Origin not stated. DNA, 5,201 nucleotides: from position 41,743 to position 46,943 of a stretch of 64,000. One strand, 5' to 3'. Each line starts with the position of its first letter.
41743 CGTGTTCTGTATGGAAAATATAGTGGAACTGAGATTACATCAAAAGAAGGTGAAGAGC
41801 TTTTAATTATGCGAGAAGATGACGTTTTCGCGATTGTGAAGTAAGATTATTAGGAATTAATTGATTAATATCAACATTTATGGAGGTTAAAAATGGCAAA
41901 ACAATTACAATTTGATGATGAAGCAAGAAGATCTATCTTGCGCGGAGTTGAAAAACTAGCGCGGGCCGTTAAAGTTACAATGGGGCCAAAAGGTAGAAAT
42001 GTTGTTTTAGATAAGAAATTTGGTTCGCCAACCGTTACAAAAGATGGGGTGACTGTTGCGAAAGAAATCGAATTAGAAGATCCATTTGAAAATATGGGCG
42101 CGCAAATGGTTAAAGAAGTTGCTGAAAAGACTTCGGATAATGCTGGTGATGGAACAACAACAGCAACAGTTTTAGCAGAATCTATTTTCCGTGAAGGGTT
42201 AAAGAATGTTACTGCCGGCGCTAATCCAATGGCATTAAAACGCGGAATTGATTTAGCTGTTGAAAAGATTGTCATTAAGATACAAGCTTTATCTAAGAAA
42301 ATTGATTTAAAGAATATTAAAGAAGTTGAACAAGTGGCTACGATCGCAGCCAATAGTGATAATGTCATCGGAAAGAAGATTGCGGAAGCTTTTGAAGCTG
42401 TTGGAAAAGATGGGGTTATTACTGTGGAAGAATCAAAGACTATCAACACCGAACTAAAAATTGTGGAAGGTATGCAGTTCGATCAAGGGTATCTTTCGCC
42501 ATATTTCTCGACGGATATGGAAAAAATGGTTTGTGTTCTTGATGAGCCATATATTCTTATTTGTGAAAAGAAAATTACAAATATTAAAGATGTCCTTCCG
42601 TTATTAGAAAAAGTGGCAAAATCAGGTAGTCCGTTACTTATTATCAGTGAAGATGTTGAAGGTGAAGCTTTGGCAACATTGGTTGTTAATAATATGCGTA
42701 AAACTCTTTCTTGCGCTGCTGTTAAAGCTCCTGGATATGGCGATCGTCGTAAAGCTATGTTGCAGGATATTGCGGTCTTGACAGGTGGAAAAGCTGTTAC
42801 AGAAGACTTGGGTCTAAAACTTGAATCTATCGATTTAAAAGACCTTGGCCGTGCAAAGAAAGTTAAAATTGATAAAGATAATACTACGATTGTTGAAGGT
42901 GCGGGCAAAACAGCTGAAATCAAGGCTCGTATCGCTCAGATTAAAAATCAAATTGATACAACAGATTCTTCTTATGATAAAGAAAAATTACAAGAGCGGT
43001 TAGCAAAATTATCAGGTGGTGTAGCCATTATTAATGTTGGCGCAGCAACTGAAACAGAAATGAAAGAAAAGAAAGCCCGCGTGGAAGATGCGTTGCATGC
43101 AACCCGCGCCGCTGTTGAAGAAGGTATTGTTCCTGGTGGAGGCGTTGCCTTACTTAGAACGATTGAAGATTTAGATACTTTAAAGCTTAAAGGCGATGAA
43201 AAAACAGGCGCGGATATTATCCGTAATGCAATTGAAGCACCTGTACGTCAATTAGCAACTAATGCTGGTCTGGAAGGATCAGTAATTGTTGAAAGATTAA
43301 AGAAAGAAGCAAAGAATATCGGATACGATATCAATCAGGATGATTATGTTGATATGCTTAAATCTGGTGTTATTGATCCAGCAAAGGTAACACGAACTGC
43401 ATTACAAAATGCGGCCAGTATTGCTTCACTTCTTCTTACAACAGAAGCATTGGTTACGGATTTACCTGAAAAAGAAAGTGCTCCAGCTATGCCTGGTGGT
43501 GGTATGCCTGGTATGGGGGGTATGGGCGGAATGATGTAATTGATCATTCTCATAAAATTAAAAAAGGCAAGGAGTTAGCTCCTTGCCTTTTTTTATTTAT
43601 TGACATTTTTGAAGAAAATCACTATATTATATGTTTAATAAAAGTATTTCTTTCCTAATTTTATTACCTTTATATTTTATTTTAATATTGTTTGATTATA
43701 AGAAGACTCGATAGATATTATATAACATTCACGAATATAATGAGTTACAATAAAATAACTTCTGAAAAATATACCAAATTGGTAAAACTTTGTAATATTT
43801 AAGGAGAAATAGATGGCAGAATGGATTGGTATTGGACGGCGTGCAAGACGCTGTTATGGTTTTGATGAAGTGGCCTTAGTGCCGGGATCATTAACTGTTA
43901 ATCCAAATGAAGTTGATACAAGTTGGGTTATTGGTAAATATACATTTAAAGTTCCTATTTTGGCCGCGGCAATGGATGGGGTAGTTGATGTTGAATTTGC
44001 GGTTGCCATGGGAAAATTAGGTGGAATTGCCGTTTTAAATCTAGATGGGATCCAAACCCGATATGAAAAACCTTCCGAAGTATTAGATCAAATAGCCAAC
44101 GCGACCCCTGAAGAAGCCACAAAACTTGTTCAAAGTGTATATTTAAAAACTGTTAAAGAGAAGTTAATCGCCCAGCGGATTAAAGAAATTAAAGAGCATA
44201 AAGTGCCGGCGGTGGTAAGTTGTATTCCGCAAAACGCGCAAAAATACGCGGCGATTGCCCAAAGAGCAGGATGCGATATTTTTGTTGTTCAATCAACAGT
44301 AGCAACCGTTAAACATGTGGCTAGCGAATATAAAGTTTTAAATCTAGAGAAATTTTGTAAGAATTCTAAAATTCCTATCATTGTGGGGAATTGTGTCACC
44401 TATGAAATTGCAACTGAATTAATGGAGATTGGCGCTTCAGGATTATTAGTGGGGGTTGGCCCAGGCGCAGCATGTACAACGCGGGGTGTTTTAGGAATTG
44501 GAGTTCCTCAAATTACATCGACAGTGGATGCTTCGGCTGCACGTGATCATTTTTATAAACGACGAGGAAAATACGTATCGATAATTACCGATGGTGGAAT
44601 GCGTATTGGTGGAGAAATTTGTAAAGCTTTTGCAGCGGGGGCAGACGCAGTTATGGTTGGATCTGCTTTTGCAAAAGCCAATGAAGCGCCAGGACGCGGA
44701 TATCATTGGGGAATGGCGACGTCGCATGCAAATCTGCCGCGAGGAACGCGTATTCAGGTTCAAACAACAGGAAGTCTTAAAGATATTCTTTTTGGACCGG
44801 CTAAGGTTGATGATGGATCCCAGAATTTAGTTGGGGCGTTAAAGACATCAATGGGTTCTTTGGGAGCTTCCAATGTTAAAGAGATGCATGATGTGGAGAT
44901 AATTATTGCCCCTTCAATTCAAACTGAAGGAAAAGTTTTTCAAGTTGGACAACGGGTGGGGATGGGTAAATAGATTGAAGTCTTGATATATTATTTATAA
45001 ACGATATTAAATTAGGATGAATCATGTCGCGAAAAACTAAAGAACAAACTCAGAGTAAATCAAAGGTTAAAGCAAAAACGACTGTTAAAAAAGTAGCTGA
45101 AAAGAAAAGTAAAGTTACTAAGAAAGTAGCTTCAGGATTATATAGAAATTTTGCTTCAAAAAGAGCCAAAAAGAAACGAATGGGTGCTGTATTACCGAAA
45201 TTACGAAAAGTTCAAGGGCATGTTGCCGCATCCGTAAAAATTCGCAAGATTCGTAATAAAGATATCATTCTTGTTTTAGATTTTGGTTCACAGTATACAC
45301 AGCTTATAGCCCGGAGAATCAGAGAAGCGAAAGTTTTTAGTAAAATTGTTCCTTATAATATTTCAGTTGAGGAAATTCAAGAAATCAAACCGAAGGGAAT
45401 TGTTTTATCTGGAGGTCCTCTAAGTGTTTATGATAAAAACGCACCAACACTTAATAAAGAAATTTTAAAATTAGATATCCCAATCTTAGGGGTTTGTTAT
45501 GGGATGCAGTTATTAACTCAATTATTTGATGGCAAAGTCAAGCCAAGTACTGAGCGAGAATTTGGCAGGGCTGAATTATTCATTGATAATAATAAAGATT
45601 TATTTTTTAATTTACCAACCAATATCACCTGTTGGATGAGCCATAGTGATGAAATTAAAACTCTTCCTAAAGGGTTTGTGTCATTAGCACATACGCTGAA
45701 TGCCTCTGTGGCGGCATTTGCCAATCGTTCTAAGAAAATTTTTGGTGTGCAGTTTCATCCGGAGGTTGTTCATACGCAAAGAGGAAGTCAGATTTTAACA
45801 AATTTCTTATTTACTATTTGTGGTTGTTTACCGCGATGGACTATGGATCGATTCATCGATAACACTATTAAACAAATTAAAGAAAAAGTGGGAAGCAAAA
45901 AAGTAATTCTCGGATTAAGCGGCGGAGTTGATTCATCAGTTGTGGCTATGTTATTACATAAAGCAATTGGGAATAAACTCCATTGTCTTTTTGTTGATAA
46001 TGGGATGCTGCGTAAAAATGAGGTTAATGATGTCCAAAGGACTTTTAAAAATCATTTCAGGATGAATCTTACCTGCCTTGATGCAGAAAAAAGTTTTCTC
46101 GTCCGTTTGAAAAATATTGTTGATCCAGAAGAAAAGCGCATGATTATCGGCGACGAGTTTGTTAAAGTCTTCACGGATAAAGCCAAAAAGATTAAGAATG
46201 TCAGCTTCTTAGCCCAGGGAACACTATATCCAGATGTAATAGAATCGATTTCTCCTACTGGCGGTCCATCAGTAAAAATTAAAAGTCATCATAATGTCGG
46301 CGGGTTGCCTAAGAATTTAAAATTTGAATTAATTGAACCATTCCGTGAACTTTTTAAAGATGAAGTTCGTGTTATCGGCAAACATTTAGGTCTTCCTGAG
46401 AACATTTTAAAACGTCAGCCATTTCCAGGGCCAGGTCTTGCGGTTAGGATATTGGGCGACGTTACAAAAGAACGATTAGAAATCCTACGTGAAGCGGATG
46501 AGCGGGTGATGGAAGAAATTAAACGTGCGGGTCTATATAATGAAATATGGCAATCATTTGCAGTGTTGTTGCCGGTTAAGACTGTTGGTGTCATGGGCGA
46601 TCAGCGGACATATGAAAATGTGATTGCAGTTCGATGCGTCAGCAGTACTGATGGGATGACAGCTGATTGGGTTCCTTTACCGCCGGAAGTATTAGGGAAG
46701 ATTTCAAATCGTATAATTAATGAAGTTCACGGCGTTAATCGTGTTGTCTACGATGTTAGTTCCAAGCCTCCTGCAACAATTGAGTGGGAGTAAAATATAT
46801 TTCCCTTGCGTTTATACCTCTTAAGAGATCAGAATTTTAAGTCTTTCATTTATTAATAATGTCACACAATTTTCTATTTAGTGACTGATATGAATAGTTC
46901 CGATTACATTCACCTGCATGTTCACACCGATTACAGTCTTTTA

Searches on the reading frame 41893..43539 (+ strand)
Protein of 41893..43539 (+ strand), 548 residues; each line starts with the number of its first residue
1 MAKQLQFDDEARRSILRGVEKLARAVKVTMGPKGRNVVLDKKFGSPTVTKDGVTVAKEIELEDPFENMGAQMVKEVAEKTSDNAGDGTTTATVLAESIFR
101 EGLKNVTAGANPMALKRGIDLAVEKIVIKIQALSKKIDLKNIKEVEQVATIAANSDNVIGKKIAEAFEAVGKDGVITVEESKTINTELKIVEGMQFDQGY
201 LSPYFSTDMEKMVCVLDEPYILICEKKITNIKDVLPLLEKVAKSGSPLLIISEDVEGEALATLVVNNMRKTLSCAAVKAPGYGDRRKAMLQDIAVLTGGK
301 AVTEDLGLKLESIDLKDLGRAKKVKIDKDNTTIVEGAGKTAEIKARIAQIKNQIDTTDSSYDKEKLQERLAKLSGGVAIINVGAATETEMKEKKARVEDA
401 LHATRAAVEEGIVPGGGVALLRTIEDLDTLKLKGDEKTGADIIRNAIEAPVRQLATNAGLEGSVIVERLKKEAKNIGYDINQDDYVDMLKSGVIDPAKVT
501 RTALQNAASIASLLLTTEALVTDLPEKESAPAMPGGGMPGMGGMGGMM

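Call 58: search_protein_families(library=pfam, proteins=[window:41893-43539:+], max_evalue=0.001)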
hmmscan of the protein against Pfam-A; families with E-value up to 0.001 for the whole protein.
window:41893-43539:+ (548 aa): 1 family
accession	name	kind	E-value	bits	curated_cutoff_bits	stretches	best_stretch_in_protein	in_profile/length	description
PF00118.29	Cpn60_TCP1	-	3.4e-81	273.8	34.3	1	22-522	1-487/490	TCP-1/cpn60 chaperonin family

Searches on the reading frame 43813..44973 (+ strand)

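Call 58: search_protein_families(library=pfam, proteins=[window:43813-44973:+], max_evalue=0.001)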
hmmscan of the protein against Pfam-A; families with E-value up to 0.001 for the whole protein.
window:43813-44973:+ (386 aa): 6 families
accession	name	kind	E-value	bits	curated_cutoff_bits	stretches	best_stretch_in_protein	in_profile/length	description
PF00478.31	IMPDH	-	2.9e-52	178.2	25.6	1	15-361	2-328/345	IMP dehydrogenase / GMP reductase domain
PF01070.24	FMN_dh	-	1.8e-09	37.5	24.9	1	167-294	199-313/350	FMN-dependent dehydrogenase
PF05690.20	ThiG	-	2.6e-06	27.4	23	0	254-292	175-213/247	Thiazole biosynthesis protein ThiG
PF04131.20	NanE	-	0.00047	19.8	27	0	118-214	80-173/192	Putative N-acetylmannosamine-6-phosphate epimerase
PF01645.23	Glu_synthase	-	0.00077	19.2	20.4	1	226-285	249-306/369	Conserved region in glutamate synthase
PF03060.21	NMO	-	0.00081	19.3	28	0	40-298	5-237/331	Nitronate monooxygenase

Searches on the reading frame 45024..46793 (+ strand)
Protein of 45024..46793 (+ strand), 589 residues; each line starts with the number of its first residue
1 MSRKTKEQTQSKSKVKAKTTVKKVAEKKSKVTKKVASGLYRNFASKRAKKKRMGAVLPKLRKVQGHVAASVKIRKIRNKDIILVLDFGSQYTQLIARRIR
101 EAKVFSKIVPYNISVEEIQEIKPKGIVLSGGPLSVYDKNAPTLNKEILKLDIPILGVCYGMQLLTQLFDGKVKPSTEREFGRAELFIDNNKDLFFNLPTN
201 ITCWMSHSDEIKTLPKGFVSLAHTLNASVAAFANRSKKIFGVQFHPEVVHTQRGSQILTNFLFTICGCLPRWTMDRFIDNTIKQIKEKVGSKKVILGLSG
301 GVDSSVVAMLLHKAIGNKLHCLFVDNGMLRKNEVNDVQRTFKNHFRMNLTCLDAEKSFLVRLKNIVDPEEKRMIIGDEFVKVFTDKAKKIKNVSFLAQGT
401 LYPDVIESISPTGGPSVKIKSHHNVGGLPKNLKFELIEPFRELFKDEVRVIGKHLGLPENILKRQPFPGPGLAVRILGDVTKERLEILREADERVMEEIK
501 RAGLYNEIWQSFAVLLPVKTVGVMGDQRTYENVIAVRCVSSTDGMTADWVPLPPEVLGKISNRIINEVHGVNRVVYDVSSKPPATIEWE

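Call 58: search_protein_families(library=pfam, proteins=[window:45024-46793:+], max_evalue=0.001)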
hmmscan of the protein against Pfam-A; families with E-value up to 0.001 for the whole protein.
window:45024-46793:+ (589 aa): 6 families
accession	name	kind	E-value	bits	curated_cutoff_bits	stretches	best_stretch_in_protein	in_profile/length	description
PF00117.34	GATase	-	2.1e-49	168.2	22.8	1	83-263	1-188/190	Glutamine amidotransferase class-I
PF00958.27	GMP_synt_C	-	2e-46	156.4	27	1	497-588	1-92/92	GMP synthase C terminal domain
PF02540.23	NAD_synthase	-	6.5e-14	52.1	21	1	279-355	6-82/242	NAD synthase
PF07722.19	Peptidase_C26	-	1.1e-08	35.6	20.5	1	142-247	96-219/219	Peptidase C26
PF03054.22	tRNA_Me_trans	-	7.8e-05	22.9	20.6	1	292-328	1-36/202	tRNA methyl transferase HUP domain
PF00764.25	Arginosuc_synth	-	0.00044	20.8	27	1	293-359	1-66/162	Arginosuccinate synthase N-terminal HUP domain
